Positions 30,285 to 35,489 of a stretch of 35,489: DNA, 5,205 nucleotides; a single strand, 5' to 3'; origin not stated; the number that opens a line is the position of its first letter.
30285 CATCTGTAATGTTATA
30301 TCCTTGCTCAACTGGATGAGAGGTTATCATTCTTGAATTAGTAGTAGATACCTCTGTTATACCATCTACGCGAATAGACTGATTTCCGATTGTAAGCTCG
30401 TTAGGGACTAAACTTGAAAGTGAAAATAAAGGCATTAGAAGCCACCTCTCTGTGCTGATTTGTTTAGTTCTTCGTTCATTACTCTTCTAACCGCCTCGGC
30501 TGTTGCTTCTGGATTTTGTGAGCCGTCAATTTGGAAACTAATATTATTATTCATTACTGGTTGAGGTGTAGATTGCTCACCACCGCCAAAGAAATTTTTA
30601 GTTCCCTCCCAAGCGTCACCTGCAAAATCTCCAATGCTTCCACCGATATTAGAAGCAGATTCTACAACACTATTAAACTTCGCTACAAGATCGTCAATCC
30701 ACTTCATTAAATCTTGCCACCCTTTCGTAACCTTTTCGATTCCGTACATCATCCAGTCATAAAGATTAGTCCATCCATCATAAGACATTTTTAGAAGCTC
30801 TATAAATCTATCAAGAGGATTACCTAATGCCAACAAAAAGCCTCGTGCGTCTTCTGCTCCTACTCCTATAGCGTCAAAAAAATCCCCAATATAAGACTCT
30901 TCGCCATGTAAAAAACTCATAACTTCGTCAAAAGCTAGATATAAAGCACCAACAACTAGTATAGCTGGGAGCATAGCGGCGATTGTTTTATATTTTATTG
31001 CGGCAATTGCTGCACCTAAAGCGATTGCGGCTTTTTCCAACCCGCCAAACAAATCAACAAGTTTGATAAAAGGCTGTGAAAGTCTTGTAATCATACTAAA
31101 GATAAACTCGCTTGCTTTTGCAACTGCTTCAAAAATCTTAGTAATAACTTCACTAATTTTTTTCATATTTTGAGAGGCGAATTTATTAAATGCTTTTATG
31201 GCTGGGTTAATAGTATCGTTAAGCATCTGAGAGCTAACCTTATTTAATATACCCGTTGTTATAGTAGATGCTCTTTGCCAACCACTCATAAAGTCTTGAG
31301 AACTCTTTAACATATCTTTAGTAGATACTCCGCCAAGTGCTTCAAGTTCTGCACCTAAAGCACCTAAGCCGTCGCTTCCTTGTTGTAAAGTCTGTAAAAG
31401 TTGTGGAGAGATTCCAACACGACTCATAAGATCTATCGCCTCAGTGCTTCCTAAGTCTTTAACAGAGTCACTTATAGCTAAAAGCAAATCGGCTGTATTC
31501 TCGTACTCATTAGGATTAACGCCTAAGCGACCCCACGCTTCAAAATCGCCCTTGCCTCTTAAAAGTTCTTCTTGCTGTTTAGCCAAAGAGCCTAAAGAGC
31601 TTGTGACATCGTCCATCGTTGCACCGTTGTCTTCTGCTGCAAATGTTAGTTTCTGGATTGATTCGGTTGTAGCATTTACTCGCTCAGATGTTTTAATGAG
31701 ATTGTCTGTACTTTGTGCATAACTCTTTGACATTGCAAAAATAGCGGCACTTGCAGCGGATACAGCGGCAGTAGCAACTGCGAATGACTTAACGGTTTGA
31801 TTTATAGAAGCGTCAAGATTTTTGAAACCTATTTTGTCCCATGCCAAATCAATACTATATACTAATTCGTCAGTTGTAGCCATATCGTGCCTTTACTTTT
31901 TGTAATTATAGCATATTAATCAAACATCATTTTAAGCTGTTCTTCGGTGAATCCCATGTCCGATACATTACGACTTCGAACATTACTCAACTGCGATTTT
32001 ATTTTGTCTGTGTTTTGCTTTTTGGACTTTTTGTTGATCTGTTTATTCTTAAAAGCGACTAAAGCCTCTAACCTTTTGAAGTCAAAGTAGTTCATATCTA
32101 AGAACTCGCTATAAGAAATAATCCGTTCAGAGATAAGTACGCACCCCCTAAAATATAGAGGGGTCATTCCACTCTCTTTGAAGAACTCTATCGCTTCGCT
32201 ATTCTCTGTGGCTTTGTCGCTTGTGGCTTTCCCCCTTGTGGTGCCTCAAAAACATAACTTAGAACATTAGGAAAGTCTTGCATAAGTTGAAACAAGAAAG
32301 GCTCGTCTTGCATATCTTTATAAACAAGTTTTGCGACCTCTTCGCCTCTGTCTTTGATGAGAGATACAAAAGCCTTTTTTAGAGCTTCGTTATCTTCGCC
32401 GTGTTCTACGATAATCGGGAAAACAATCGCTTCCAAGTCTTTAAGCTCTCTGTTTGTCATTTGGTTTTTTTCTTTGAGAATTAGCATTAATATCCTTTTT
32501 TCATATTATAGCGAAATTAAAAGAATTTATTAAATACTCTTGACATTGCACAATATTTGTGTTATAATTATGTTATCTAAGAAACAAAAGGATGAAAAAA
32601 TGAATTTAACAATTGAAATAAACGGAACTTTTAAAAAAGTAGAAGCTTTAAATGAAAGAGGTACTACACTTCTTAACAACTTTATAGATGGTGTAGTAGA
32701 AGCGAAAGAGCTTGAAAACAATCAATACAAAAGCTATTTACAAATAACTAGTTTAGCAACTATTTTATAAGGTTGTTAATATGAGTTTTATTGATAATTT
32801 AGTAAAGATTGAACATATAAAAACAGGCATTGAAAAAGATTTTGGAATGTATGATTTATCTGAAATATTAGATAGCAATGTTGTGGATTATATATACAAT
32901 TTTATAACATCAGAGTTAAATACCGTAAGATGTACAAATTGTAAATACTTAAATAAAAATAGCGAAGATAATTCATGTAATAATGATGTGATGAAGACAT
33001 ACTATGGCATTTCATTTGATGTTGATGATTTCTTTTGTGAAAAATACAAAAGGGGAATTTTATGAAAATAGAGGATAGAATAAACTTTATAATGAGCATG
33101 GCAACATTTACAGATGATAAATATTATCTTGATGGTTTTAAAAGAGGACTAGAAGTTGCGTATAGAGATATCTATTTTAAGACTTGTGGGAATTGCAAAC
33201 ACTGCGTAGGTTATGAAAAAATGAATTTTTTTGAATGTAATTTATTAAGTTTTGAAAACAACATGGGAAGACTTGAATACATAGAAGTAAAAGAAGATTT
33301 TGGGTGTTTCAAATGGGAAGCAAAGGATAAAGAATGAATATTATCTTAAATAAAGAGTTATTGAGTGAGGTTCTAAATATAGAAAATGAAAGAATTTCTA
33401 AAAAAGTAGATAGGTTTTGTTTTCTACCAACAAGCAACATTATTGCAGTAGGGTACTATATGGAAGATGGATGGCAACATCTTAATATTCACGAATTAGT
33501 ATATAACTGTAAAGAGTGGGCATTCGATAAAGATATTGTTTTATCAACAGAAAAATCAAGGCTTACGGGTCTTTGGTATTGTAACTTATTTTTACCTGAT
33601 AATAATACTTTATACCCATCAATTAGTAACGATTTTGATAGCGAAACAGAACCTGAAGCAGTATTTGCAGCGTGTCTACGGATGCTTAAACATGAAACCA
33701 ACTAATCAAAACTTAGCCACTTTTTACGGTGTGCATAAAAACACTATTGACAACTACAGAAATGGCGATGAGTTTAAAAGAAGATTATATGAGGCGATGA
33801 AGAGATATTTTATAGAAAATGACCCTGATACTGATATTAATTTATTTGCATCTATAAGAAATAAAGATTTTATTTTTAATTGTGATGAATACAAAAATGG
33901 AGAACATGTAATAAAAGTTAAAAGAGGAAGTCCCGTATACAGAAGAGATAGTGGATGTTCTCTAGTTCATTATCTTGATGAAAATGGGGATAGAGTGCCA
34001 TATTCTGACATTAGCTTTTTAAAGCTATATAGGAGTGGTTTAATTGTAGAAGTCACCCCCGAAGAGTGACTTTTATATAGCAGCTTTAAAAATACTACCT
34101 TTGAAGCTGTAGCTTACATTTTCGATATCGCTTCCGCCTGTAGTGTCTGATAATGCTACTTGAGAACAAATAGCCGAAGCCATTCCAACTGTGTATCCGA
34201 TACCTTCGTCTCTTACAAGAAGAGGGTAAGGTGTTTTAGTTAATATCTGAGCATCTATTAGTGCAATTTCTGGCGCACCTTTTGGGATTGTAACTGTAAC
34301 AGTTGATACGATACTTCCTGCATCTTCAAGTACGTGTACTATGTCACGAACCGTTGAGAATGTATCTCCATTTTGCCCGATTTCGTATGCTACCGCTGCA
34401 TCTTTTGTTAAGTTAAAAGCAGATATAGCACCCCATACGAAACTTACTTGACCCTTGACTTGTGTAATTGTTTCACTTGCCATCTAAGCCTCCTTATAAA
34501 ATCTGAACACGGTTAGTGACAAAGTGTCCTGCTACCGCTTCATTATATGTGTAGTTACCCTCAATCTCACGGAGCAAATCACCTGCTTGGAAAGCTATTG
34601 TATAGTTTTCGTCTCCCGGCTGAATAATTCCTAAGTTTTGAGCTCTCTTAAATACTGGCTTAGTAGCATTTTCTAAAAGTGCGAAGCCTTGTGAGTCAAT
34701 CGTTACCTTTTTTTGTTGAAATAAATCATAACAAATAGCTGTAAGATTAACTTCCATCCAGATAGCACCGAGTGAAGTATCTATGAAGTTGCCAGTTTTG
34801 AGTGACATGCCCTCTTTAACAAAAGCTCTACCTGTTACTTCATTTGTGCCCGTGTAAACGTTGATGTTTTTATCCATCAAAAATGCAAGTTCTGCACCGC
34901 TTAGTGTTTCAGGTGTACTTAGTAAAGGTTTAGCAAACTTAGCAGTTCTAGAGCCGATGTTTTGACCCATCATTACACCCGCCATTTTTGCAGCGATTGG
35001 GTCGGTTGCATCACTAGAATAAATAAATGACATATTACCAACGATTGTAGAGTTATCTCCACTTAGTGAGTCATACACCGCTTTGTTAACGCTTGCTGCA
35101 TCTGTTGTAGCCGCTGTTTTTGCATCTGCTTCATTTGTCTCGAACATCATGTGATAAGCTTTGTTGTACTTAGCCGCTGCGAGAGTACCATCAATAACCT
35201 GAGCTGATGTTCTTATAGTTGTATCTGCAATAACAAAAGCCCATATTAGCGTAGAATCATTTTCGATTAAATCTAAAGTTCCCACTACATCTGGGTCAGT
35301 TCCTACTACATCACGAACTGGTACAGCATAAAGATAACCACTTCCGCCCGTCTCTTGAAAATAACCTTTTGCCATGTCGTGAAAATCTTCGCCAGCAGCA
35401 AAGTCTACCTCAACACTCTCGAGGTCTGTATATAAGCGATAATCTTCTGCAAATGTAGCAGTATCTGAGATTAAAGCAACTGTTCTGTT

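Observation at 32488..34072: Opposite-strand five-gene island with a perfect consensus promoter, inserted between the tail tube and tail chaperone genes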

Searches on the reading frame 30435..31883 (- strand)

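Call 5: search_protein_families(library=pfam, max_evalue=1, proteins=[window:30435-31883:-])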
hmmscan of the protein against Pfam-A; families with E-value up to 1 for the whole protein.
window:30435-31883:- (482 aa): 10 families
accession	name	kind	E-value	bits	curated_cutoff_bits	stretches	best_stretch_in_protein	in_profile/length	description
PF06103.16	DUF948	-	0.00048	20.7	37.2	0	32-94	26-88/89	Bacterial protein of unknown function (DUF948)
PF06791.18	TMP_2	-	0.0023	18.1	30.2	1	19-101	58-143/208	Prophage tail length tape measure protein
PF04740.18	LXG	-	0.0081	16.5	26.5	1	383-434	6-57/202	LXG domain of WXG superfamily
PF09712.15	PHA_synth_III_E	-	0.0085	15.8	25.7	1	357-412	60-111/311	Poly(R)-hydroxyalkanoic acid synthase subunit (PHA_synth_III_E)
PF05816.16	TelA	-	0.035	13.6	30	1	237-304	89-156/332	Toxic anion resistance protein (TelA)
PF21912.2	Glyco_transf_99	-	0.1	13.1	27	1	209-266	76-132/179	Glycosyltransferase 99 family N-terminal domain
PF17109.10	Goodbye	-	0.13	13.1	24.8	0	23-79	50-106/120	fungal STAND N-terminal Goodbye domain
PF05372.16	Delta_lysin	-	0.15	11.8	25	1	391-403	11-23/25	Delta lysin family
PF02854.25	MIF4G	-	0.17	12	30.8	1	210-263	5-54/203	MIF4G domain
PF01773.25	Nucleos_tra2_N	-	0.4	11.7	27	0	294-342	18-66/74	Na+ dependent nucleoside transporter N-terminus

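Call 6: search_protein_families(library=phrogs, max_evalue=1, proteins=[window:30435-31883:-])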
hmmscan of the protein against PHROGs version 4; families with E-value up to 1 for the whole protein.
window:30435-31883:- (482 aa): 26 families (the best 25 are shown)
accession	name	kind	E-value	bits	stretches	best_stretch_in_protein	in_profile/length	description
phrog_8125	-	tail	2.3e-47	163.3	1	19-466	57-520/578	tail length tape measure protein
phrog_9388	-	unknown function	1.2e-25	91.3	1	3-359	4-355/615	-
phrog_2276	-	tail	3.1e-24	86.7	2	27-327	70-382/673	tail length tape measure protein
phrog_8462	-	tail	1.7e-19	71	1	24-314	43-302/672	tail length tape measure protein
phrog_9570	-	tail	7.4e-17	62.5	1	30-324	74-378/689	tail length tape measure protein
phrog_12506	-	tail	1.2e-16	61.8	1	3-177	5-184/218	tail length tape measure protein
phrog_12278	-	tail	1.5e-15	58.4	1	19-291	22-299/448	tail fiber protein/ lysozyme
phrog_13338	-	unknown function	1.8e-11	44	1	29-284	35-291/903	-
phrog_9483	-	tail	2.6e-10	40.5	1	23-216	36-232/657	tail length tape measure protein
phrog_22539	-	unknown function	2.9e-09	37.2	1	228-408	359-543/626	-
phrog_1535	-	tail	3.2e-06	26.5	1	182-434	717-982/1152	tail length tape measure protein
phrog_2854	-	tail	1.1e-05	25.4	1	24-333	46-337/855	tail length tape measure protein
phrog_1272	-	tail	9.3e-05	21.3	1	28-441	383-825/1606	tail length tape measure protein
phrog_2013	-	tail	0.00021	21.1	1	30-274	59-308/657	lytic tail protein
phrog_30077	-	unknown function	0.0009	19.2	1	20-296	37-315/674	-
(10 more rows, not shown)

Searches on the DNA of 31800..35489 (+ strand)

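Call 4: search_dna_similar(query=window:31800-35489:+, collection=phages, mode=distant, max_rows=30)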
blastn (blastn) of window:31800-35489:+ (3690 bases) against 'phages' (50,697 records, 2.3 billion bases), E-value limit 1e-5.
No match.

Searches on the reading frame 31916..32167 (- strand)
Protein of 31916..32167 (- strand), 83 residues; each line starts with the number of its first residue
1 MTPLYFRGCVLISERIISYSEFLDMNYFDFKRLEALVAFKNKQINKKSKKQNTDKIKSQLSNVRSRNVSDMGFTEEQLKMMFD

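Call 5: search_protein_families(library=pfam, max_evalue=1, proteins=[window:31916-32167:-])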
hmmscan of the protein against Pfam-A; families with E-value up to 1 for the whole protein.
window:31916-32167:- (83 aa): 3 families
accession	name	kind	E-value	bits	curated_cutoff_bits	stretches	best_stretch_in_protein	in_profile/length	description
PF17293.8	Arm-DNA-bind_5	-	0.0068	17.3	22.6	1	2-71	14-75/87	Arm DNA-binding domain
PF19269.4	Anticodon_2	-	0.058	14.2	23.6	1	10-81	21-89/141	Anticodon binding domain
PF24901.1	HTH_MCM7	-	0.063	13.6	26.5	1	44-80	18-53/76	DNA replication licensing factor MCM7, winged helix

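Call 6: search_protein_families(library=phrogs, max_evalue=1, proteins=[window:31916-32167:-])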
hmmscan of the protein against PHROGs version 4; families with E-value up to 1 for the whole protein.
window:31916-32167:- (83 aa): 3 families
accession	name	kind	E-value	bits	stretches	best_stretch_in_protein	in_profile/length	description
phrog_18318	-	DNA, RNA and nucleotide metabolism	0.031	15.3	1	41-81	15-55/108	HTH DNA binding protein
phrog_6429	-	unknown function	0.086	14.1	1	37-58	21-42/53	-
phrog_4812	-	unknown function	0.84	10.8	0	27-69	18-59/70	-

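Call 28: search_protein_families(library=ncbifam, max_evalue=1, proteins=[window:31916-32167:-])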
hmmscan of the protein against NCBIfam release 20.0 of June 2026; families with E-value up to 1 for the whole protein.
window:31916-32167:- (83 aa): 0 families

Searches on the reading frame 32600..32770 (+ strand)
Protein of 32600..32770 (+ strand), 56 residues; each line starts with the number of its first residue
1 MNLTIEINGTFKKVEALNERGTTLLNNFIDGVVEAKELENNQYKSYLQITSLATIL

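Call 5: search_protein_families(library=pfam, max_evalue=1, proteins=[window:32600-32770:+])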
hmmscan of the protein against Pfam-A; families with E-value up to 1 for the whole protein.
window:32600-32770:+ (56 aa): 0 families

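Call 6: search_protein_families(library=phrogs, max_evalue=1, proteins=[window:32600-32770:+])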
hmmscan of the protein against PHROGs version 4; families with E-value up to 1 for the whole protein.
window:32600-32770:+ (56 aa): 1 family
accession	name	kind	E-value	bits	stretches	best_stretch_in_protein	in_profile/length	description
phrog_1525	-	unknown function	0.3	12.5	1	12-47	9-43/75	-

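Call 27: search_protein_families(library=padloc, max_evalue=1, proteins=[window:32600-32770:+])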
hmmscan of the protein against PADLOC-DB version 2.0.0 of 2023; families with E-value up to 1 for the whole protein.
window:32600-32770:+ (56 aa): 0 families

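Call 28: search_protein_families(library=ncbifam, max_evalue=1, proteins=[window:32600-32770:+])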
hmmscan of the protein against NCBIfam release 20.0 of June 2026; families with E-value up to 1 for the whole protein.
window:32600-32770:+ (56 aa): 1 family
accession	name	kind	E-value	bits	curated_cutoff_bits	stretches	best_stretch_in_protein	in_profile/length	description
NF010081.0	PRK13566.1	equivalog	0.061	11.5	645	1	3-44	71-112/729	anthranilate synthase component I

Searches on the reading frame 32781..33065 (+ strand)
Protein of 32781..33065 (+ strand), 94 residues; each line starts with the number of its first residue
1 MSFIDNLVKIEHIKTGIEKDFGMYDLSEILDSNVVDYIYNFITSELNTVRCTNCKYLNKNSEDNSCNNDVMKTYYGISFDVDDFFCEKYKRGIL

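Call 5: search_protein_families(library=pfam, max_evalue=1, proteins=[window:32781-33065:+])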
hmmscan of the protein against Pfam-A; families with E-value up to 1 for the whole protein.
window:32781-33065:+ (94 aa): 0 families

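Call 6: search_protein_families(library=phrogs, max_evalue=1, proteins=[window:32781-33065:+])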
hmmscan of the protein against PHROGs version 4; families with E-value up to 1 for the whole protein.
window:32781-33065:+ (94 aa): 2 families
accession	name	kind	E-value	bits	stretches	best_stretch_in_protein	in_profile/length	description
phrog_16182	-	unknown function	0.042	14.6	1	3-49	81-126/192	-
phrog_1664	-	unknown function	0.047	15.2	1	23-70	13-60/80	-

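Call 27: search_protein_families(library=padloc, max_evalue=1, proteins=[window:32781-33065:+])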
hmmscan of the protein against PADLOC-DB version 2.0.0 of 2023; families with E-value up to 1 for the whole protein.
window:32781-33065:+ (94 aa): 0 families

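Call 28: search_protein_families(library=ncbifam, max_evalue=1, proteins=[window:32781-33065:+])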
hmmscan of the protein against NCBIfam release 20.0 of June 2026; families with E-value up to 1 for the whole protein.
window:32781-33065:+ (94 aa): 0 families

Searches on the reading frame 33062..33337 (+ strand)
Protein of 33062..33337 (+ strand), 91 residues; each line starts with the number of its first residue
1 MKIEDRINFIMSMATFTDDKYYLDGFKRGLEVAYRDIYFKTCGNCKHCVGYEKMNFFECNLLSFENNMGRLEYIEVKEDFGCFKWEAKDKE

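Call 5: search_protein_families(library=pfam, max_evalue=1, proteins=[window:33062-33337:+])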
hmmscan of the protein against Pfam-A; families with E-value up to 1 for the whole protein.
window:33062-33337:+ (91 aa): 0 families

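Call 6: search_protein_families(library=phrogs, max_evalue=1, proteins=[window:33062-33337:+])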
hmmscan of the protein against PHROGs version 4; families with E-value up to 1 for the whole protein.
window:33062-33337:+ (91 aa): 1 family
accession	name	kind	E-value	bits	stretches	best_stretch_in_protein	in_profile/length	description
phrog_31088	-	unknown function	0.089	13.7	1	32-56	33-57/109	-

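Call 16: find_homologous_proteins(query=window:33062-33337:+, max_evalue=0.01)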
Query window:33062-33337:+ (91 aa): 1 proteins with E <= 0.01 among 1 candidates.
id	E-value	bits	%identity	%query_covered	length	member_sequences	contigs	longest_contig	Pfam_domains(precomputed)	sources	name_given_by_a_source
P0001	8.5e-57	207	100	100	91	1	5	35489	-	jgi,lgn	jgi:hypothetical protein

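Call 27: search_protein_families(library=padloc, max_evalue=1, proteins=[window:33062-33337:+])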
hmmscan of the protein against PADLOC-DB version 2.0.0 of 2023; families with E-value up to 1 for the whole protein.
window:33062-33337:+ (91 aa): 0 families

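Call 28: search_protein_families(library=ncbifam, max_evalue=1, proteins=[window:33062-33337:+])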
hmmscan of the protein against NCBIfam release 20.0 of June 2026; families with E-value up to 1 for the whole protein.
window:33062-33337:+ (91 aa): 0 families

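Call 114: search_solved_structures(query=A8, max_evalue=1)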
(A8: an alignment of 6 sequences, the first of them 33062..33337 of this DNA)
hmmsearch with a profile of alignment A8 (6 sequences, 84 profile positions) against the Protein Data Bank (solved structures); distinct sequences matched with E-value up to 1: 1.
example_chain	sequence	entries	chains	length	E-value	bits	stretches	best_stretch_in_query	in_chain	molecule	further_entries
8vdw_A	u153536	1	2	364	0.02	18.3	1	2-55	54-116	Biotin synthase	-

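Call 116: search_protein_families(library=pfam, alignment_id=A8, max_evalue=0.5)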
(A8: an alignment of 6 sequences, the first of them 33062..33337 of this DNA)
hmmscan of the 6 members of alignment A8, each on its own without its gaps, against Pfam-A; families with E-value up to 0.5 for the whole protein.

A. member 1, window:33062-33337:+ (91 aa): 0 families

B. families by the number of members that match (of 6 scanned): 4 families
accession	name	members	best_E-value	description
PF01355.22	HIPIP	1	0.014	High potential iron-sulfur protein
PF23580.1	Znf_XAF1_N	1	0.028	XIAP-associated factor 1-like, N-terminal zinc finger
PF12668.12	DUF3791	1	0.069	Protein of unknown function (DUF3791)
PF19121.6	DUF5805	1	0.13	Family of unknown function (DUF5805)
